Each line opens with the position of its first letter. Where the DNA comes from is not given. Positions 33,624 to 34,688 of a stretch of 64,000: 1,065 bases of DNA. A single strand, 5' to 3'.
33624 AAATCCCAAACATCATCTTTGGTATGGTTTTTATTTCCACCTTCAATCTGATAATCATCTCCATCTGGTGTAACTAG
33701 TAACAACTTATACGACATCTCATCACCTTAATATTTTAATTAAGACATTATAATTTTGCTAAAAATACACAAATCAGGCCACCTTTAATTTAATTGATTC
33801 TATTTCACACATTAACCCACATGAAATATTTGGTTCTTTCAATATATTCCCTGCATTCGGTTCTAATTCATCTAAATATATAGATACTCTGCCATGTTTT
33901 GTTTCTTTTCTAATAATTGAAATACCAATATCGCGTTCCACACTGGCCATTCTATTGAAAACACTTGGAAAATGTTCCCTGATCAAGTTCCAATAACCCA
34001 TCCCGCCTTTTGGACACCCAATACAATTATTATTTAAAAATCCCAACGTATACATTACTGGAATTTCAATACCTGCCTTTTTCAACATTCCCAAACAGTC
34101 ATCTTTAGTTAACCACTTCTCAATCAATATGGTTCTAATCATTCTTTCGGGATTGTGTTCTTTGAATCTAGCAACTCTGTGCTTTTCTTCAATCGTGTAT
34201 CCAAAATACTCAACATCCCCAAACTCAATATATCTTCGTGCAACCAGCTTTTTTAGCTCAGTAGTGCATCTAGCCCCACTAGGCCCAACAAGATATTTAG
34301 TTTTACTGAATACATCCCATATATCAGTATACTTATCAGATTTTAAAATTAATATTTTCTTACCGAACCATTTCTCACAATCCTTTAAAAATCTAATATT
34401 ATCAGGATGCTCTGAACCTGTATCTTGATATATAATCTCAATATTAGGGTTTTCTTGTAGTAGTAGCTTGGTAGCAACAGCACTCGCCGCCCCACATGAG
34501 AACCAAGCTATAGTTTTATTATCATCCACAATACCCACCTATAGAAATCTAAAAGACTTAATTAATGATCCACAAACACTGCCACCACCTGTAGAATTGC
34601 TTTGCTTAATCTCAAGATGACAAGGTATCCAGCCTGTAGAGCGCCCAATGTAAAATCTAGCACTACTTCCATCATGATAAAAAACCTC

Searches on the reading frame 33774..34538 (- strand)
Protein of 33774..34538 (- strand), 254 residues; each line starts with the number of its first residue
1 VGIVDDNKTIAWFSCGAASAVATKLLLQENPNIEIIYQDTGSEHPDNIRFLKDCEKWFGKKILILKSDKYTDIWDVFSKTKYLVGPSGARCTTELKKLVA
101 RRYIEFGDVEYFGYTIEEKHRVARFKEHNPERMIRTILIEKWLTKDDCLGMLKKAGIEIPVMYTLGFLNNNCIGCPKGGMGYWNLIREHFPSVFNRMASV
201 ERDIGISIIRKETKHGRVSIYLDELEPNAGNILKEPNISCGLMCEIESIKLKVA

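Call 36: search_protein_families(library=phrogs, proteins=[window:33774-34538:-], max_evalue=0.001)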
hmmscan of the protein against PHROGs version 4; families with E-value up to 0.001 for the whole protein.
window:33774-34538:- (254 aa): 4 families
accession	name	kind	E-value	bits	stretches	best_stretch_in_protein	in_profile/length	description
phrog_424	-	moron, auxiliary metabolic gene and host takeover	1.2e-51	177.1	1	5-250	159-420/460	phosphoadenosine phosphosulfate reductase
phrog_28782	-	unknown function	1.7e-05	26.1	1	109-203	9-96/154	-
phrog_15238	-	unknown function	2.3e-05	25.4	1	8-65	13-76/215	-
phrog_33262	-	moron, auxiliary metabolic gene and host takeover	0.00036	20.1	0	10-62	4-60/495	phosphoadenosine phosphosulfate reductase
